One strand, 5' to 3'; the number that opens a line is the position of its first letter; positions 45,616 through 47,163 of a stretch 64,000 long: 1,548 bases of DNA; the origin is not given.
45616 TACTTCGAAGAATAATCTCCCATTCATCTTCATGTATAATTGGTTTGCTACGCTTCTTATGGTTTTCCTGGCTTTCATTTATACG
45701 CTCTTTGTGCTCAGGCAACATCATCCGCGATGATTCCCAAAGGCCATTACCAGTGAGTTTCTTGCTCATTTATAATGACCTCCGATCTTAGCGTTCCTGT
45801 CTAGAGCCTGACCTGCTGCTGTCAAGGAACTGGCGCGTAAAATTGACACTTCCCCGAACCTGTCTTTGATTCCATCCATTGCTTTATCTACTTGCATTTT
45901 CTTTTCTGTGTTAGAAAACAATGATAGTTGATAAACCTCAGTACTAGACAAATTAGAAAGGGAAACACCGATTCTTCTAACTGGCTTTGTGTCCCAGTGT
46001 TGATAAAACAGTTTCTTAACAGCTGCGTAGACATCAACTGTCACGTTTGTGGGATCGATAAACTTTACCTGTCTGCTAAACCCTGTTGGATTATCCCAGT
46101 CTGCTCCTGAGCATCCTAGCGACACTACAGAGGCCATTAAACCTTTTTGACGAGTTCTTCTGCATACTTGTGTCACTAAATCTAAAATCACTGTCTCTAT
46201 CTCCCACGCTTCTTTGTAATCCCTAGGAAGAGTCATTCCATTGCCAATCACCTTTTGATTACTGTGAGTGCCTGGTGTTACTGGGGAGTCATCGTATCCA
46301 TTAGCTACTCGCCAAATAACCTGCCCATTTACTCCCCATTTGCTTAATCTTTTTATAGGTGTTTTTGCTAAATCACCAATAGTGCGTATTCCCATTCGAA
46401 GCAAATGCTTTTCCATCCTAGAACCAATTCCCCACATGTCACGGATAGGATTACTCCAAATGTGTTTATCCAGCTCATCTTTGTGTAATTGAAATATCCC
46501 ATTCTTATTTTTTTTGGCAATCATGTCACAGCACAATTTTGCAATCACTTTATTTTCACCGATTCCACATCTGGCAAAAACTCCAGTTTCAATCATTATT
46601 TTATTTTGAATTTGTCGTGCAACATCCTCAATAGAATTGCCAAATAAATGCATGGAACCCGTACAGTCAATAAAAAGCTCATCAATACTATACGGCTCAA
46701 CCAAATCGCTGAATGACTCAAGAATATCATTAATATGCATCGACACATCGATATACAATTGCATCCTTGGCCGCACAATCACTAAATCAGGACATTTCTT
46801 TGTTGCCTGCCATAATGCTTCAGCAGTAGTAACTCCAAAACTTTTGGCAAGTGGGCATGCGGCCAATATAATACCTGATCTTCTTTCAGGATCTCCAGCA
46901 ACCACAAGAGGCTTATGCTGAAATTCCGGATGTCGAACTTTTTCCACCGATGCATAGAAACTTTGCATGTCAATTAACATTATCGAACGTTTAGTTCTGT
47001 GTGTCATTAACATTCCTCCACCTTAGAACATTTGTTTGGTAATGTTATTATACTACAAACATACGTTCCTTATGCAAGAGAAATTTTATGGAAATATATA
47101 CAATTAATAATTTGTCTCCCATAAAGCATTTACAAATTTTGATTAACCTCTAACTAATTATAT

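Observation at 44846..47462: SOS-controlled translesion polymerase cassette (uvrX-yolD-like) with two Cheo boxes, bracketed by plus-strand morons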

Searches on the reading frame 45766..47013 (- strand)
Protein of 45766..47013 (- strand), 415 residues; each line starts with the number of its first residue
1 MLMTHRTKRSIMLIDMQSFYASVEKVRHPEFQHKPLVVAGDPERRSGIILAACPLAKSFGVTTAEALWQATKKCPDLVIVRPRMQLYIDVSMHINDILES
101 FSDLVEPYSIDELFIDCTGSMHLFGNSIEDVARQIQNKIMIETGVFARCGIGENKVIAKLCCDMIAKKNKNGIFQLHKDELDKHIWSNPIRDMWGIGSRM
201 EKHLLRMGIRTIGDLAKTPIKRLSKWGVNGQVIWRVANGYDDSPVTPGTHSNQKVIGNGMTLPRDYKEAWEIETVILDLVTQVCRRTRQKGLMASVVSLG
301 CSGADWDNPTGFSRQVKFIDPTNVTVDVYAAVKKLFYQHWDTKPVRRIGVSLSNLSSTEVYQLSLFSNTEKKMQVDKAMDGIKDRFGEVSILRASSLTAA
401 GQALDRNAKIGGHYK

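Call 3: search_protein_families(library=pfam, proteins=[window:45766-47013:-], max_evalue=0.01)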
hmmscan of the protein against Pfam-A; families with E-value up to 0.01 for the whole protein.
window:45766-47013:- (415 aa): 4 families
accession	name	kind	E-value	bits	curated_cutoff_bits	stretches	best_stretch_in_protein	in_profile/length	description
PF00817.25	IMS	-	2.9e-43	147.7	23.2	1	14-163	1-148/148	impB/mucB/samB family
PF11799.13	IMS_C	-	1.7e-23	83.5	20.7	1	254-365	2-109/109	impB/mucB/samB family C-terminal domain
PF21999.2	IMS_HHH_1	-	3.1e-06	28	27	1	192-241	2-53/53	DNA polymerase-iota, thumb domain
PF11798.14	IMS_HHH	-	0.00032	21.2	24.4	1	180-209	3-32/32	IMS family HHH motif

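Call 9: search_dna_similar(query=window:45766-47013:-, collection=phages, mode=protein, max_rows=30)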
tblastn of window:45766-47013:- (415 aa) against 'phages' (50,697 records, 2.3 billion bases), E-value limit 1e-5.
Records with a match: 140; places in all: 141; records where one place covers at least 80% of the query: 122.
Best place of each record, by identity: <60% 140.
By first word of the organism name: Bacteriophage 31; Bacillus 25; Streptococcus 23; Listeria 18; Acinetobacter 12; Staphylococcus 4; phage 4; Enterococcus 3; Salmonella 3; Evtepia 2; and 13 more.
By host as written in the record: - 45; Listeria monocytogenes 18; Bacillus subtilis BEST7003 9; Streptococcus suis 6; Bacillus subtilis 5; Bacillus subtilis subsp. subtilis str. 168 5; Staphylococcus aureus 4; Bacillus subtilis Delta6 3; and 37 more.
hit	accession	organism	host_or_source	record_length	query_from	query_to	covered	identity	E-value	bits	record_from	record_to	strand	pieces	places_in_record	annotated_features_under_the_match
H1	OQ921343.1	Bacillus phage SPbetaL3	Bacillus subtilis BEST7003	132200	8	413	98%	37.6%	2e-72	252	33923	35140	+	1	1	hypothetical protein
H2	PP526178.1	Bacillus phage phi3T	Bacillus subtilis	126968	8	413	98%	37.5%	3e-71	249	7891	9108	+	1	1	record has no annotation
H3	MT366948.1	Bacillus phage Hyb3phi3Ts-SPbeta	Bacillus subtilis subsp. subtilis str. ...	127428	8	413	98%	37.5%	3e-71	249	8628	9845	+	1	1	YolD-like family protein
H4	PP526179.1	Bacillus phage phi3T-SPBeta hybrid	Bacillus subtilis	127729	8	413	98%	37.5%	3e-71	249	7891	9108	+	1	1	record has no annotation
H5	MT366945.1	Bacillus phage phi3Ts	Bacillus subtilis subsp. subtilis str. ...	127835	8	413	98%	37.5%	3e-71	249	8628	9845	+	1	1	putative UV-damage repair protein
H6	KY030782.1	Bacillus phage phi3T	Bacillus subtilis str. 168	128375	8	413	98%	37.5%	3e-71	249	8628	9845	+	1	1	nucleotidyltransferase/DNA polymerase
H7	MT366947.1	Bacillus phage Hyb2phi3Ts-SPbeta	Bacillus subtilis subsp. subtilis str. ...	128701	8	413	98%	37.5%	3e-71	249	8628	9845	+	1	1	YolD-like family protein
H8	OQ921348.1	Bacillus phage SPbetaL8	Bacillus subtilis BEST7003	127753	8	413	98%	37.3%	4e-72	251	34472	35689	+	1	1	hypothetical protein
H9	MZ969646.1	Bacillus phage BUCT082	Bacillus subtilis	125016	8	413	98%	37.3%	3e-72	252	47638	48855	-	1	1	UV damage repair protein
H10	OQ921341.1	Bacillus phage SPbetaL1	Bacillus subtilis BEST7003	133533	8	413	98%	37.1%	2e-71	249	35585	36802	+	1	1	hypothetical protein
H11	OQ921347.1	Bacillus phage SPbetaL7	Bacillus subtilis BEST7003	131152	8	413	98%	37.1%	1e-70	247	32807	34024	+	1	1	hypothetical protein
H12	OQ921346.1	Bacillus phage SPbetaL6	Bacillus subtilis BEST7003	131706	8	413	98%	37.1%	1e-70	247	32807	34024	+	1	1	hypothetical protein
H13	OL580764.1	Bacillus phage vB_BsuS-Goe14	Bacillus subtilis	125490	8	413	98%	37.0%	3e-69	243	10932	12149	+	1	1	dinB: DNA polymerase IV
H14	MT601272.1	Bacillus phage vB_BsuS-Goe11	Bacillus subtilis Delta6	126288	8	413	98%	37.0%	3e-69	243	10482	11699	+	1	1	yolE: IMPB/MUCB/SAMB family protein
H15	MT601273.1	Bacillus phage vB_BsuS-Goe12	Bacillus subtilis Delta6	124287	8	413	98%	36.9%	4e-71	248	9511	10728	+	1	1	yolE: IMPB/MUCB/SAMB family protein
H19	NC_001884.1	Bacillus phage SPBc2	Bacillus subtilis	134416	8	413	98%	36.9%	5e-71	248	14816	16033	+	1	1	yolE: DNA polymerase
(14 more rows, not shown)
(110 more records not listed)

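Call 11: find_encoding_contigs(protein=window:45766-47013:-, flank=3000, max_places=6)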
Protein window:45766-47013:- (415 aa): no gene with exactly this product is on record in the collection.

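Call 12: find_homologous_proteins(query=window:45766-47013:-, max_evalue=1e-30)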
Query window:45766-47013:- (415 aa): 3457 proteins with E <= 1e-30 among 7709 candidates; the best 120 are listed.
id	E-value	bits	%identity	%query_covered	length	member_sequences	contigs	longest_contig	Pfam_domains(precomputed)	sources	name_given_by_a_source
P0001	1.1e-280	948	100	100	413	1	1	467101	PF11799.14,PF00817.26,PF21999.3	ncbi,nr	ncbi:DNA polymerase IV [Paenibacillaceae bacterium]|nr:DNA polymerase IV [Paenibacillaceae bacterium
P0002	1.1e-228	777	80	100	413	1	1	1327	PF11799.14,PF00817.26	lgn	-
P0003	3.0e-227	772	82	97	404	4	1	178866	PF11799.14,PF00817.26,PF21999.3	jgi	jgi:DNA polymerase-4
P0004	7.9e-215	731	77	100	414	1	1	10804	PF11799.14,PF00817.26,PF21999.3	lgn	-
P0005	2.2e-214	730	78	97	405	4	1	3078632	PF11799.14,PF00817.26,PF21999.3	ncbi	ncbi:DNA polymerase IV [Paenibacillus pini]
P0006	6.7e-214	728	75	100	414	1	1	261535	PF11799.14,PF00817.26,PF21999.3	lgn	-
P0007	8.1e-211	718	74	100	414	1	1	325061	PF11799.14,PF00817.26,PF11798.15,PF21999.3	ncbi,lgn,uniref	ncbi:DNA polymerase IV [Paenibacillus sp. MMO-58]|uniref:DNA polymerase IV n=1 Tax=Paenibacillus sp.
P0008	3.9e-196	670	71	99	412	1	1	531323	PF11799.14,PF00817.26,PF21999.3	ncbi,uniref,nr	ncbi:DNA polymerase IV [Paenibacillus glacialis]|uniref:DNA polymerase IV n=1 Tax=Paenibacillus glac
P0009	3.6e-194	663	71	99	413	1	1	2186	PF11799.14,PF00817.26,PF21999.3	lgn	-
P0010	1.7e-192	658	70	99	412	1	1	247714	PF11799.14,PF00817.26,PF11798.15,PF21999.3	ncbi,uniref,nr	ncbi:DNA polymerase IV [Paenibacillus glacialis]|uniref:DNA polymerase IV n=1 Tax=Paenibacillus glac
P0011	2.3e-192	657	71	98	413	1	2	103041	PF11799.14,PF00817.26,PF21999.3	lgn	-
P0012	2.3e-192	657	70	99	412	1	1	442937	PF11799.14,PF00817.26,PF21999.3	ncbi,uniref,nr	ncbi:DNA polymerase IV [Paenibacillus anaericanus]|uniref:DNA polymerase IV n=1 Tax=Paenibacillus an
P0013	2.6e-192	657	71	98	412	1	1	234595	PF11799.14,PF00817.26,PF21999.3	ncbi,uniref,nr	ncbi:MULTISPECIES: DNA polymerase IV [unclassified Paenibacillus]|uniref:DNA polymerase IV n=1 Tax=u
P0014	3.0e-192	657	70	99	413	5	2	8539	PF11799.14,PF00817.26,PF21999.3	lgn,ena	-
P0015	5.4e-192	656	70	98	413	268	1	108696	PF11799.14,PF00817.26,PF21999.3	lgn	-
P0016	5.8e-192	656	70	99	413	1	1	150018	PF11799.14,PF00817.26,PF21999.3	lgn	-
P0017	5.9e-192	656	69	100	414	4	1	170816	PF11799.14,PF00817.26,PF11798.15,PF21999.3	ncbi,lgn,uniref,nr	ncbi:DNA polymerase IV [Paenibacillus odorifer]|uniref:DNA polymerase IV n=1 Tax=Paenibacillus odori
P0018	1.3e-191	655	68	100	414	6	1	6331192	PF11799.14,PF00817.26,PF11798.15,PF21999.3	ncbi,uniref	ncbi:DNA polymerase IV [Paenibacillus chitinolyticus]|uniref:DNA polymerase IV n=1 Tax=Paenibacillus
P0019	2.1e-191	654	70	97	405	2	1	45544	PF11799.14,PF00817.26,PF21999.3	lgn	-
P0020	2.6e-191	654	70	99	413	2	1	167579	PF11799.14,PF00817.26,PF21999.3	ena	-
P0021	3.2e-191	654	67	99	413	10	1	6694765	PF11799.14,PF00817.26,PF21999.3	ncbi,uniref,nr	ncbi:DNA polymerase IV [Paenibacillus alvei]|uniref:DNA polymerase IV n=1 Tax=Paenibacillus alvei Ta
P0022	3.5e-191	654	71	97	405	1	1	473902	PF11799.14,PF00817.26,PF21999.3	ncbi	ncbi:MAG: DNA polymerase IV [Bacillota bacterium]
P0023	5.0e-191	653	71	97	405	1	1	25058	PF11799.14,PF00817.26,PF21999.3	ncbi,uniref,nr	ncbi:DNA polymerase IV [Paenibacillus anaericanus]|uniref:DNA polymerase IV n=1 Tax=Paenibacillus an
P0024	1.3e-190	652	68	98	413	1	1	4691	PF11799.14,PF00817.26,PF11798.15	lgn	-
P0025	1.4e-190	652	67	98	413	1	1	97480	PF11799.14,PF00817.26,PF11798.15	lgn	-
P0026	4.5e-190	650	70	98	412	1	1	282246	PF11799.14,PF00817.26,PF21999.3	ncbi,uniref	ncbi:DNA polymerase IV [Paenibacillus amylolyticus]|uniref:DNA polymerase IV n=1 Tax=Paenibacillus a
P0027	5.1e-190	650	70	98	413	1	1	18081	PF11799.14,PF00817.26,PF21999.3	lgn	-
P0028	7.4e-190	649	69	98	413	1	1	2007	PF11799.14,PF00817.26,PF21999.3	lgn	-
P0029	7.9e-190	649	69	98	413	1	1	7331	PF11799.14,PF00817.26,PF21999.3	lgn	-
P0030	8.8e-190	649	69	99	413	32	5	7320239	PF11799.14,PF00817.26,PF21999.3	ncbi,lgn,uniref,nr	ncbi:DNA polymerase IV [Paenibacillus amylolyticus]|uniref:DNA polymerase IV n=1 Tax=Paenibacillus a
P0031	9.6e-190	649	70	97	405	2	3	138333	PF11799.14,PF00817.26,PF21999.3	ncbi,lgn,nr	ncbi:DNA polymerase IV [Paenibacillus sp. Root52]|nr:DNA polymerase IV [Paenibacillus sp. Root52]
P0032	1.0e-189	649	69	98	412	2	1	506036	PF11799.14,PF00817.26,PF11798.15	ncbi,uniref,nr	ncbi:DNA polymerase-4 [Paenibacillus sp. 1182]|uniref:DNA polymerase IV n=1 Tax=Paenibacillus sp. 11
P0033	1.7e-189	648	70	98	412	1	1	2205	PF11799.14,PF00817.26,PF21999.3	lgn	-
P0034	3.8e-188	644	69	99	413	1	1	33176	PF11799.14,PF00817.26,PF11798.15,PF21999.3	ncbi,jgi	ncbi:MAG TPA: DNA polymerase IV [Paenibacillus sp.]|jgi:DNA polymerase-4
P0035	4.5e-188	643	69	98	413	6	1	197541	PF11799.14,PF00817.26,PF21999.3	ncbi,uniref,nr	ncbi:DNA polymerase IV [Paenibacillus sp. 11B]|uniref:DNA polymerase IV n=1 Tax=Paenibacillus sp. 11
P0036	1.4e-187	642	68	99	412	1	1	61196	PF11799.14,PF00817.26,PF11798.15,PF21999.3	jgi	-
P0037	1.4e-187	642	69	99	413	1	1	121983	PF11799.14,PF00817.26,PF11798.15,PF21999.3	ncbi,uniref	ncbi:DNA polymerase-4 [Paenibacillus sp. DS2015]|uniref:DNA polymerase IV n=1 Tax=Paenibacillus sp. 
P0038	6.0e-187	640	65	100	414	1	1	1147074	PF11799.14,PF00817.26,PF21999.3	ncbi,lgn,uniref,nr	ncbi:DNA polymerase IV [Paenibacillus sp. ACRRX]|uniref:DNA polymerase IV n=1 Tax=Paenibacillus sp. 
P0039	1.1e-186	639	64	99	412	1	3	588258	PF11799.14,PF00817.26,PF21999.3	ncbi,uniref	ncbi:DNA polymerase IV [Paenibacillus vulneris]|uniref:DNA polymerase IV n=1 Tax=Paenibacillus vulne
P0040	2.6e-186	638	66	97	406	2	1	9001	PF11799.14,PF00817.26,PF11798.15,PF21999.3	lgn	-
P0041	2.8e-186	637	65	98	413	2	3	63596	PF11799.14,PF00817.26,PF21999.3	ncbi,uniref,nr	ncbi:DNA polymerase IV [Paenibacillus melissococcoides]|uniref:DNA polymerase IV n=1 Tax=Paenibacill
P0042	1.2e-185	635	68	99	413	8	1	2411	PF11799.14,PF00817.26,PF11798.15,PF21999.3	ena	-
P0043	2.1e-184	631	65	99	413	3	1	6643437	PF11799.14,PF00817.26,PF21999.3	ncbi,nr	ncbi:DNA polymerase IV [Brevibacillus brevis X23]|nr:DNA polymerase IV [Brevibacillus brevis X23]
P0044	1.0e-183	629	66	100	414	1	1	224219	PF11799.14,PF00817.26,PF11798.15,PF21999.3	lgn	-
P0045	3.5e-183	627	63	98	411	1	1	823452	PF11799.14,PF00817.26,PF21999.3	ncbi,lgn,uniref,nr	ncbi:DNA polymerase IV [Paenibacillus sp. NAIST15-1]|uniref:DNA polymerase IV n=1 Tax=Paenibacillus 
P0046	4.2e-183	627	66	99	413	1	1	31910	PF11799.14,PF00817.26,PF21999.3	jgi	jgi:DNA polymerase-4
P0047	2.9e-182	624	66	99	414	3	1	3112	PF11799.14,PF00817.26,PF11798.15,PF21999.3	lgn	-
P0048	4.0e-181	620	63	98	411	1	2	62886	PF11799.14,PF00817.26,PF21999.3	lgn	-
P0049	1.5e-180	618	65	99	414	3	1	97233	PF11799.14,PF00817.26,PF11798.15,PF21999.3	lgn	-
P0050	4.5e-180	617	69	97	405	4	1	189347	PF11799.14,PF00817.26,PF21999.3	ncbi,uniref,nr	ncbi:DNA polymerase IV [Paenibacillus glucanolyticus]|uniref:DNA polymerase IV n=1 Tax=Paenibacillus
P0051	1.3e-179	615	65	99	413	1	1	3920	PF11799.14,PF00817.26,PF11798.15,PF21999.3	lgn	-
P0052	8.5e-179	613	65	100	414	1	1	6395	PF11799.14,PF00817.26,PF11798.15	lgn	-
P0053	3.1e-177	608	63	98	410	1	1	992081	PF11799.14,PF00817.26,PF11798.15,PF21999.3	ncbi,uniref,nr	ncbi:DNA polymerase IV [Paenibacillus sp. N1-5-1-14]|uniref:DNA polymerase IV n=1 Tax=Paenibacillus 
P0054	1.3e-176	606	65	98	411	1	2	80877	PF11799.14,PF00817.26,PF11798.15,PF21999.3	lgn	-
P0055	2.0e-175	602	65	98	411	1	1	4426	PF11799.14,PF00817.26,PF11798.15,PF21999.3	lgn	-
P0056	1.2e-171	589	64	97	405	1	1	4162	PF11799.14,PF00817.26,PF11798.15,PF21999.3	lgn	-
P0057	1.7e-171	589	62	100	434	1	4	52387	PF11799.14,PF00817.26,PF21999.3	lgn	-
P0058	5.0e-171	587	64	98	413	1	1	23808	PF11799.14,PF00817.26,PF21999.3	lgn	-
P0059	6.8e-170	583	60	99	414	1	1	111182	PF11799.14,PF00817.26,PF21999.3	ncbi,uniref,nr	ncbi:DNA polymerase IV [Paenibacillus agilis]|uniref:DNA polymerase IV n=1 Tax=Paenibacillus agilis 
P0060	1.8e-169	582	65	91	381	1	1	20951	PF11799.14,PF00817.26,PF11798.15,PF21999.3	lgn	-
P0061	4.5e-168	577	60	99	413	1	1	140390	PF11799.14,PF00817.26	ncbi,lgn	-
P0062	1.0e-166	573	62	98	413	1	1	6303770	PF11799.14,PF00817.26,PF21999.3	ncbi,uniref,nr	ncbi:DNA polymerase IV [Paenibacillus aurantius]|uniref:DNA polymerase IV n=1 Tax=Paenibacillus aura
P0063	9.4e-166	570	59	100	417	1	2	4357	PF11799.14,PF00817.26,PF11798.15,PF21999.3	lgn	-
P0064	4.6e-163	561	61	99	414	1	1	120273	PF11799.14,PF00817.26,PF21999.3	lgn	-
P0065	1.8e-162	559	61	98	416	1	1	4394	PF11799.14,PF00817.26,PF21999.3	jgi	jgi:DNA polymerase-4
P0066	7.4e-162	557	61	99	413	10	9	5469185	PF11799.14,PF00817.26,PF21999.3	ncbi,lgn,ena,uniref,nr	ncbi:DNA polymerase IV [Paenibacillus urinalis]|uniref:DNA polymerase IV n=1 Tax=Paenibacillus urina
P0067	4.3e-161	554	60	100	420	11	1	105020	PF11799.14,PF00817.26,PF21999.3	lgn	-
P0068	4.4e-161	554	62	98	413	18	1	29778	PF11799.14,PF00817.26,PF21999.3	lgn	-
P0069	4.8e-161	554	60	100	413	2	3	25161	PF11799.14,PF00817.26,PF21999.3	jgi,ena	jgi:DNA polymerase-4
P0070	6.4e-161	554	60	100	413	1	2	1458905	PF11799.14,PF00817.26,PF21999.3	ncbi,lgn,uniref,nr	ncbi:DNA polymerase IV [Paenibacillus sediminis]|uniref:DNA polymerase IV n=1 Tax=Paenibacillus sedi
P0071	2.3e-160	552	61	99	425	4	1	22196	PF11799.14,PF00817.26,PF21999.3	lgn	-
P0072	4.1e-160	551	59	99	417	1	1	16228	PF11799.14,PF00817.26,PF21999.3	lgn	-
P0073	4.3e-160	551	60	99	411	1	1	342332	PF11799.14,PF00817.26,PF21999.3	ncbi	ncbi:DNA polymerase IV [Bacillaceae bacterium]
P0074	5.3e-160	551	60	98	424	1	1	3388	PF11799.14,PF00817.26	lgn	-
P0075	1.3e-159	550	60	100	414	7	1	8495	PF11799.14,PF00817.26,PF21999.3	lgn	-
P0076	1.7e-159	549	58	99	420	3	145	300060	PF11799.14,PF00817.26,PF21999.3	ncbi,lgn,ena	-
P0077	3.6e-159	548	60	100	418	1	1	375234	PF11799.14,PF00817.26,PF21999.3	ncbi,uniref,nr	ncbi:DNA polymerase IV [Paenibacillus filicis]|uniref:DNA polymerase IV n=1 Tax=Paenibacillus gyeong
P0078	7.6e-159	547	58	98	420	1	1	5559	PF11799.14,PF00817.26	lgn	-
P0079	1.1e-158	547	60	98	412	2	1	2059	PF11799.14,PF00817.26,PF11798.15,PF21999.3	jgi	jgi:nucleotidyltransferase/DNA polymerase involved in DNA repair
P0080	1.7e-158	546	59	99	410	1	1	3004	PF11799.14,PF00817.26,PF21999.3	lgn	-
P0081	1.8e-158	546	58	100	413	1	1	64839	PF11799.14,PF00817.26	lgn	-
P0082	2.7e-158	545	59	100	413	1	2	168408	PF11799.14,PF00817.26,PF21999.3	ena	-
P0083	2.1e-157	542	59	99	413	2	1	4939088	PF11799.14,PF00817.26,PF21999.3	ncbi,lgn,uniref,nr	ncbi:DNA polymerase IV [Paenibacillus polygoni]|uniref:DNA polymerase IV n=1 Tax=Paenibacillus polyg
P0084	2.8e-157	542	59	99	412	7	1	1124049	PF11799.14,PF00817.26,PF21999.3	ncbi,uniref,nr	ncbi:DNA polymerase IV [Chengkuizengella axinellae]|uniref:DNA polymerase IV n=1 Tax=Chengkuizengell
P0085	3.0e-157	542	59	99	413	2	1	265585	PF11799.14,PF00817.26,PF21999.3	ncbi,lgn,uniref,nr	ncbi:DNA polymerase IV [Paenibacillus sp. An7]|uniref:DNA polymerase IV n=1 Tax=Paenibacillus sp. An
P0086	3.5e-157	542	60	100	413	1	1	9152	PF11799.14,PF00817.26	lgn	-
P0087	3.6e-157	542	60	99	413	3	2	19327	PF11799.14,PF00817.26,PF21999.3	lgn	-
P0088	3.9e-157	541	59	98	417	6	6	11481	PF11799.14,PF00817.26,PF21999.3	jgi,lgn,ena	jgi:DNA polymerase-4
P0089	3.9e-157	541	59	99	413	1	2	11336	PF11799.14,PF00817.26,PF21999.3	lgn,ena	-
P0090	4.3e-157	541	58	98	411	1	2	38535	PF11799.14,PF00817.26,PF21999.3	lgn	-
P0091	5.4e-157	541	60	99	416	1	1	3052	PF11799.14,PF00817.26,PF21999.3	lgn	-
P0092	5.5e-157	541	59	98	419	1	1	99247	PF11799.14,PF00817.26,PF21999.3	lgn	-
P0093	5.9e-157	541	56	100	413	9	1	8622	PF11799.14,PF00817.26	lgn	-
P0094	6.8e-157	541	59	99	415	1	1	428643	PF11799.14,PF00817.26,PF21999.3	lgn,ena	-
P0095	7.1e-157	541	60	98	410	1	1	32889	PF11799.14,PF00817.26,PF21999.3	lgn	-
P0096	9.6e-157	540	59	99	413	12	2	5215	PF11799.14,PF00817.26,PF21999.3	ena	-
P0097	1.0e-156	540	59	99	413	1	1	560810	PF11799.14,PF00817.26,PF21999.3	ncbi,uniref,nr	ncbi:DNA polymerase IV [Paenibacillus sp. Marseille-Q4541]|uniref:DNA polymerase IV n=1 Tax=Paenibac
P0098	1.2e-156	540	60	98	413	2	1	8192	PF11799.14,PF00817.26,PF21999.3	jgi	jgi:DNA polymerase-4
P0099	1.4e-156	540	59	99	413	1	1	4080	PF11799.14,PF00817.26,PF21999.3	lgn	-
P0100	2.8e-156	539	58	100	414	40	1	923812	PF11799.14,PF00817.26,PF21999.3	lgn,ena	-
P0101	3.2e-156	538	58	100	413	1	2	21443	PF11799.14,PF00817.26,PF21999.3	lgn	-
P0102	3.3e-156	538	58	98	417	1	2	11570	PF11799.14,PF00817.26,PF21999.3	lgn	-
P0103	3.8e-156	538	58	100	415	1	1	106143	PF11799.14,PF00817.26,PF21999.3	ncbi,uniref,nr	ncbi:DNA polymerase IV [Caldalkalibacillus salinus]|uniref:DNA polymerase IV n=1 Tax=Caldalkalibacil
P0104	6.3e-156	537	59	98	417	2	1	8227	PF11799.14,PF00817.26,PF21999.3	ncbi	-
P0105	6.8e-156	537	59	98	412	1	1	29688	PF11799.14,PF00817.26,PF21999.3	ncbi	-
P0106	7.6e-156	537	58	100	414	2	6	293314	PF11799.14,PF00817.26,PF21999.3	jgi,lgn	jgi:nucleotidyltransferase/DNA polymerase involved in DNA repair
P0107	7.7e-156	537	59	98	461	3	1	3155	PF11799.14,PF00817.26,PF21999.3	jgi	jgi:DNA polymerase-4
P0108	7.8e-156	537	57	100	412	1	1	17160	PF11799.14,PF00817.26,PF21999.3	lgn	-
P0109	8.6e-156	537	58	100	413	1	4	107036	PF11799.14,PF00817.26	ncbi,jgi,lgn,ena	-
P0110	8.9e-156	537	65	85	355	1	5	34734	PF11799.14,PF00817.26,PF21999.3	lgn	-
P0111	9.2e-156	537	58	100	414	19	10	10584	PF11799.14,PF00817.26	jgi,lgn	-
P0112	1.2e-155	537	58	100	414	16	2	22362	PF11799.14,PF00817.26,PF21999.3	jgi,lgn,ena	-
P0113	1.2e-155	537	59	98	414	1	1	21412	PF11799.14,PF00817.26,PF21999.3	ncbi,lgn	-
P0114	1.6e-155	536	58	99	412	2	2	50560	PF11799.14,PF00817.26,PF21999.3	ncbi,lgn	-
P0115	1.6e-155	536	57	100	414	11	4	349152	PF11799.14,PF00817.26,PF21999.3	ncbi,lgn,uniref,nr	ncbi:DNA polymerase IV [Paenibacillus chibensis]|uniref:DNA polymerase IV n=1 Tax=Paenibacillus chib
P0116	2.8e-155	535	58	99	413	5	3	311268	PF11799.14,PF00817.26,PF21999.3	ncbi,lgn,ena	-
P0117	3.4e-155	535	57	99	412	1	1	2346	PF11799.14,PF00817.26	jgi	jgi:DNA polymerase-4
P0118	4.0e-155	535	57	100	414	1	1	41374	PF11799.14,PF00817.26,PF21999.3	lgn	-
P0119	4.7e-155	535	58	99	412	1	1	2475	PF11799.14,PF00817.26,PF21999.3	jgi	jgi:DNA polymerase-4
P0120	6.2e-155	534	58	98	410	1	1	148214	PF11799.14,PF00817.26,PF21999.3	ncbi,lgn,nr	ncbi:MAG: DNA polymerase IV [Bacillaceae bacterium]|nr:DNA polymerase IV [Bacillaceae bacterium]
